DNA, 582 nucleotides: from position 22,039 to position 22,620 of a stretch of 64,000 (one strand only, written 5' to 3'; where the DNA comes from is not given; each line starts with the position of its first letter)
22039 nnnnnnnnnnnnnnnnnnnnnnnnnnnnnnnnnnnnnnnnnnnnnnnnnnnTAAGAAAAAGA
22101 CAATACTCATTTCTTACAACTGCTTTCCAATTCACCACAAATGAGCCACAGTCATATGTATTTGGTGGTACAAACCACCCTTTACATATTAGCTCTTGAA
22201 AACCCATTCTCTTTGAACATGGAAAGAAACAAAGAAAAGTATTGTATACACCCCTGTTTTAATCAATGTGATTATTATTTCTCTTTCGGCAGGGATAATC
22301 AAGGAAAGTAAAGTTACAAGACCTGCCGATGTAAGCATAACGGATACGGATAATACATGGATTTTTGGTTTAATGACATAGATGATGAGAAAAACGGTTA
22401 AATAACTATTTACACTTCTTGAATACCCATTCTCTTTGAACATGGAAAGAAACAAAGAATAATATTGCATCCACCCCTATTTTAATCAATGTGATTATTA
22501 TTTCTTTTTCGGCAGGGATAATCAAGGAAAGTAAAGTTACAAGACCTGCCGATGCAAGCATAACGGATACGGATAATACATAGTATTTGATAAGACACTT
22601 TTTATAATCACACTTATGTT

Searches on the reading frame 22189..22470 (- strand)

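Call 29: search_protein_families(library=pfam, proteins=[window:22189-22470:-], max_evalue=10)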
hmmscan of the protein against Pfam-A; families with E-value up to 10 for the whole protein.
window:22189-22470:- (93 aa): 1 family
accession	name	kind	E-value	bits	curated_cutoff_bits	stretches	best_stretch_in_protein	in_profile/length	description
PF10960.13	Holin_BhlA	-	0.82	10.1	22.6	0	22-35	16-29/70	BhlA holin family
